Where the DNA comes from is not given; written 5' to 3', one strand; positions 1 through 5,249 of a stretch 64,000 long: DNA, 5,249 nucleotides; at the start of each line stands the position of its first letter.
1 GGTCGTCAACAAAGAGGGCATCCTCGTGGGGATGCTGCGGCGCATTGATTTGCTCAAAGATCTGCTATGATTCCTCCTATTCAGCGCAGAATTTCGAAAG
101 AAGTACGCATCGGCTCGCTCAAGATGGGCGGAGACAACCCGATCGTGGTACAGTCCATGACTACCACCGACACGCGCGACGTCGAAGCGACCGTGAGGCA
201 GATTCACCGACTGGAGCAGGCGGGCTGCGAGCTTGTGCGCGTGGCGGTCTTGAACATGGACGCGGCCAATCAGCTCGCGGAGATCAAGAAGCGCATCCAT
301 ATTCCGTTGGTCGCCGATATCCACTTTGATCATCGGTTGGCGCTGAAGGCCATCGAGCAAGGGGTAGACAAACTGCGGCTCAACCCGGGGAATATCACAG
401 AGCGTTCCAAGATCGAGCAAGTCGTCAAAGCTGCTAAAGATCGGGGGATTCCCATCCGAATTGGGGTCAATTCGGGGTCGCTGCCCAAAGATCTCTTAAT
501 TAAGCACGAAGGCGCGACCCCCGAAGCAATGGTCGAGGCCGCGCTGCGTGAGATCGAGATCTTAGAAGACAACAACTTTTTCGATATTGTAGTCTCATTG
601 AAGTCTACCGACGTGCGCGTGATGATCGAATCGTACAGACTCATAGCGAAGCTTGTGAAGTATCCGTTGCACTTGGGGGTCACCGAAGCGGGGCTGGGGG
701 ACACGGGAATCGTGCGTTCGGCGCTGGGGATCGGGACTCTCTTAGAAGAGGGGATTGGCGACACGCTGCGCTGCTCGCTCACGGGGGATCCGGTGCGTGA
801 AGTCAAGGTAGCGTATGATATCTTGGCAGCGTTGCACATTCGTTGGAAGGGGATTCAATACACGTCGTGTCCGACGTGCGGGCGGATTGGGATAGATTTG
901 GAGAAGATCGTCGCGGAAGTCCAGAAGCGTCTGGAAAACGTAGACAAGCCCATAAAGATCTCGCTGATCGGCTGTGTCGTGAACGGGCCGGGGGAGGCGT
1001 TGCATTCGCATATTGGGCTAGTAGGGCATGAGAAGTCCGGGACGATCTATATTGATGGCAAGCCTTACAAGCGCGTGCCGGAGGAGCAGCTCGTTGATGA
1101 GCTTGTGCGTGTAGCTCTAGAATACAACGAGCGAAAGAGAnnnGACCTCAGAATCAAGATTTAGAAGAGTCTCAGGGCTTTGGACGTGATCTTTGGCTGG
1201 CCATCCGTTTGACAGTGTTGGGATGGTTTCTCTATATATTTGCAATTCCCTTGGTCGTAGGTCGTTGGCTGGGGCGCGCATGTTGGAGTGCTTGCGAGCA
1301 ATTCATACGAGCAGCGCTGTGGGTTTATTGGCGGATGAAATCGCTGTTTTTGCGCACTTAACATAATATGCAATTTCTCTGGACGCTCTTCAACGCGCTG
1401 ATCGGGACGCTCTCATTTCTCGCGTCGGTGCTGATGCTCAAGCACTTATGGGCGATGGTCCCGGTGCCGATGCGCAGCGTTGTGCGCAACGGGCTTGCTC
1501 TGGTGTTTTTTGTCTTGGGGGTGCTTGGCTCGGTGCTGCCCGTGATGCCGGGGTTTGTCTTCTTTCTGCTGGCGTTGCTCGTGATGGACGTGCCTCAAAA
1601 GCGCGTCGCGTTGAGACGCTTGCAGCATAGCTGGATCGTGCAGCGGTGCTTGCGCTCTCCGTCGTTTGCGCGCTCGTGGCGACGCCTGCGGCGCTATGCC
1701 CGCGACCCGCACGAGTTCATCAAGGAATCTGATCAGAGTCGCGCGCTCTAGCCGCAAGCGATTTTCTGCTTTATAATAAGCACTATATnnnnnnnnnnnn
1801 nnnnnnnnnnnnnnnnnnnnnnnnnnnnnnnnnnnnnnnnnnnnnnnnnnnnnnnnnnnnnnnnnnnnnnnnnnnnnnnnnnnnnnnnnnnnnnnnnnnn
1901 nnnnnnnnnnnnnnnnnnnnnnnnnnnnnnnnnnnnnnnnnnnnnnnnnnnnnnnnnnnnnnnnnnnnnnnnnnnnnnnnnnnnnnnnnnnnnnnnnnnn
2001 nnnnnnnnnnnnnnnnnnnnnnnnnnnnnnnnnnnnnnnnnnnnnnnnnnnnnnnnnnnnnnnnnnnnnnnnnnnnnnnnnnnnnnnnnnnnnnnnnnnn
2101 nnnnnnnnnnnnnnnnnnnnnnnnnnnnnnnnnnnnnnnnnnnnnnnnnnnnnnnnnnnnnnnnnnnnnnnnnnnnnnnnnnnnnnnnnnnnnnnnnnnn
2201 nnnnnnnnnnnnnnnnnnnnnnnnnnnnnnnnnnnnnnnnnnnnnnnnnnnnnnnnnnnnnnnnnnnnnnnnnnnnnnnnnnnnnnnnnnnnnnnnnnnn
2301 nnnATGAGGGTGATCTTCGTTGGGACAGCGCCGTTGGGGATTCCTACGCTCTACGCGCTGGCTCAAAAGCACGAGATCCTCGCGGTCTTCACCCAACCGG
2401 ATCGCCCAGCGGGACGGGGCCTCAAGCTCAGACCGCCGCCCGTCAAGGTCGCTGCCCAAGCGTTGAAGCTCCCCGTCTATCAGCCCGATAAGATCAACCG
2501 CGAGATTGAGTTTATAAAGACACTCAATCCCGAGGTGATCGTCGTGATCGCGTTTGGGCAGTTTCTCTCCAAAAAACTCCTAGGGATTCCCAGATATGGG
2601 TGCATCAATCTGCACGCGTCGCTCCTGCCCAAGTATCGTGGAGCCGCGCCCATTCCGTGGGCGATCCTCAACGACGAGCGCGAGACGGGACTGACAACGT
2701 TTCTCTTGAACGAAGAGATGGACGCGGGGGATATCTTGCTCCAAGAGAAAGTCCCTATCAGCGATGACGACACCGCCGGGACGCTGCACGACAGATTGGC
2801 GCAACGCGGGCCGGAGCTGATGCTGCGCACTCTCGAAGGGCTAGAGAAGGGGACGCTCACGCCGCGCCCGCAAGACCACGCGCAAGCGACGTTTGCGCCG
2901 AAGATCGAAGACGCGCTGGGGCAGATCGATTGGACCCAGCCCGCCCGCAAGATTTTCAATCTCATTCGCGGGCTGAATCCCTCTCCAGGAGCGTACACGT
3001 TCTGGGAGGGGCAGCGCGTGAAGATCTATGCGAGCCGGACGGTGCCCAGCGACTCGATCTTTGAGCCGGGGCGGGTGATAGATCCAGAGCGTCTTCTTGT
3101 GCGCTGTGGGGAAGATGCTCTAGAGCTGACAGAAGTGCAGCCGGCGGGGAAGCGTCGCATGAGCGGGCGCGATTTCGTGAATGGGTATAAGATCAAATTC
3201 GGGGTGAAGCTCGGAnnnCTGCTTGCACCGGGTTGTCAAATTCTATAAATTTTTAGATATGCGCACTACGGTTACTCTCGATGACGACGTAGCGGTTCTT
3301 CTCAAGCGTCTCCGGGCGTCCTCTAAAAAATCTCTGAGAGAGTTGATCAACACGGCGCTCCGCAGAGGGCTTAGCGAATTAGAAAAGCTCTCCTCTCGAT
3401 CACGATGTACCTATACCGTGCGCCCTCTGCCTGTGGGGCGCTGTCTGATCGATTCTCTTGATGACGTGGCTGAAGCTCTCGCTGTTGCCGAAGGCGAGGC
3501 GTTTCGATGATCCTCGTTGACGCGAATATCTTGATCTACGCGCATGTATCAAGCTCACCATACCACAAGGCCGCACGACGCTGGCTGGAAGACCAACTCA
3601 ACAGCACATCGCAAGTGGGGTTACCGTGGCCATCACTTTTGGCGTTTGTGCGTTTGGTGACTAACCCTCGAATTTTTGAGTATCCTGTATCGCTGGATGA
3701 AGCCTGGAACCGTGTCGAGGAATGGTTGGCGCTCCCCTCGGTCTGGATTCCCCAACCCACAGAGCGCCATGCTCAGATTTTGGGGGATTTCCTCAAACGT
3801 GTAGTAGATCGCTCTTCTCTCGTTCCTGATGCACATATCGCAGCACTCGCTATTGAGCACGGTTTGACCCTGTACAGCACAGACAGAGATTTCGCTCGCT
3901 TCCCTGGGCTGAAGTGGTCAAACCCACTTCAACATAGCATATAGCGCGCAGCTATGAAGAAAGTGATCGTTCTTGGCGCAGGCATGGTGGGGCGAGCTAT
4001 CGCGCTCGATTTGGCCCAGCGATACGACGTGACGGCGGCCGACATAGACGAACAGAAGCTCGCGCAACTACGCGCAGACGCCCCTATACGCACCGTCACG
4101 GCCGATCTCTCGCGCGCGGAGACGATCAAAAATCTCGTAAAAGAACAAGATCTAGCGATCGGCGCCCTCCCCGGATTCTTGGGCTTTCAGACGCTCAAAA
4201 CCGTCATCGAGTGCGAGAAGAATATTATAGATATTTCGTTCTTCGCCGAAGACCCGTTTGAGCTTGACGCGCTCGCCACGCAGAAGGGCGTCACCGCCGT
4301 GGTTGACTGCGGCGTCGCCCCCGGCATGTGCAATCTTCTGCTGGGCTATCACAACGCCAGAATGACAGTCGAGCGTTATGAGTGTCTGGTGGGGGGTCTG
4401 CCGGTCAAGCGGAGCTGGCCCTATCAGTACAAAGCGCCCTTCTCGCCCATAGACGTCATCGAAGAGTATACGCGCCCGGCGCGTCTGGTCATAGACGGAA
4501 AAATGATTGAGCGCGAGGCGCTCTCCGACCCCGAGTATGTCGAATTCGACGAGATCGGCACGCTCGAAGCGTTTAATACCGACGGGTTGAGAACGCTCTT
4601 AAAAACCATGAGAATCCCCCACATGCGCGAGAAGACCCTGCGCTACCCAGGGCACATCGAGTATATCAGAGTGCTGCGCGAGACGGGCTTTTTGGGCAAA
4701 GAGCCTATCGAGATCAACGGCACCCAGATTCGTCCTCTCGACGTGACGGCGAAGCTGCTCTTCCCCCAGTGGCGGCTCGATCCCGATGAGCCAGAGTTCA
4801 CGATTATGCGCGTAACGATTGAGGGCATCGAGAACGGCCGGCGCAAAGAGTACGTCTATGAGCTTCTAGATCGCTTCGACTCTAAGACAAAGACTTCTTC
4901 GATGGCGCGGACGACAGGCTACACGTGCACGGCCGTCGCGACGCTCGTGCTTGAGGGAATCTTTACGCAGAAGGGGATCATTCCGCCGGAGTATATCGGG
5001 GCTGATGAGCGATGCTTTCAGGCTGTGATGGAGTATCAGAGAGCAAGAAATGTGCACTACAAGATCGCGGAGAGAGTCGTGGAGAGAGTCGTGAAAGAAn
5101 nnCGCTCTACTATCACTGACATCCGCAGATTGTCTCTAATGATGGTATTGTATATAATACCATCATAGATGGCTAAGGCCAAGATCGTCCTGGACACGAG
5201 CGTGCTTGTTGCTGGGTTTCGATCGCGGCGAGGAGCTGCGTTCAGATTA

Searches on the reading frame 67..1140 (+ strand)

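Call 80: search_protein_families(library=pfam, proteins=[window:67-1140:+], max_evalue=0.00001)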
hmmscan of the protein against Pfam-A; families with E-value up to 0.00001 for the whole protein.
window:67-1140:+ (358 aa): 1 family
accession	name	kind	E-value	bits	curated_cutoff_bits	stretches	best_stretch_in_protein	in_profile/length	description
PF04551.19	GcpE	-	3.2e-145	483.9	32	1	11-348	2-339/343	GcpE protein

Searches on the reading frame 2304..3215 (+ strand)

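Call 80: search_protein_families(library=pfam, proteins=[window:2304-3215:+], max_evalue=0.00001)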
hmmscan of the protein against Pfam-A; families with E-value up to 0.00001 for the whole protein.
window:2304-3215:+ (304 aa): 2 families
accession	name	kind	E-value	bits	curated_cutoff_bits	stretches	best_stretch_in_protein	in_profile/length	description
PF00551.24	Formyl_trans_N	-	4.4e-38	131.3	26.1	1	11-176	13-180/181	Formyl transferase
PF02911.23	Formyl_trans_C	-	6.1e-29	100.6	21.1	1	200-295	1-99/100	Formyl transferase, C-terminal domain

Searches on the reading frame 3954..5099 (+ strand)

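Call 80: search_protein_families(library=pfam, proteins=[window:3954-5099:+], max_evalue=0.00001)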
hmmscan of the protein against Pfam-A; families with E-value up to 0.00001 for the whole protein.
window:3954-5099:+ (382 aa): 4 families
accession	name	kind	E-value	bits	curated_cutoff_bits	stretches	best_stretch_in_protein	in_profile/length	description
PF16653.10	Sacchrp_dh_C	-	2.5e-42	146.3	31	1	120-360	1-258/265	Saccharopine dehydrogenase C-terminal domain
PF03435.24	Sacchrp_dh_NADP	-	1.8e-15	57.9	25.1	1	4-116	1-129/129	Saccharopine dehydrogenase NADP binding domain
PF01262.27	AlaDh_PNT_C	-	2.3e-07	30.9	23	1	3-71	30-99/214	Alanine dehydrogenase/PNT, C-terminal domain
PF02254.24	TrkA_N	-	1.2e-06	29.3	23.8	1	4-61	1-58/116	TrkA-N domain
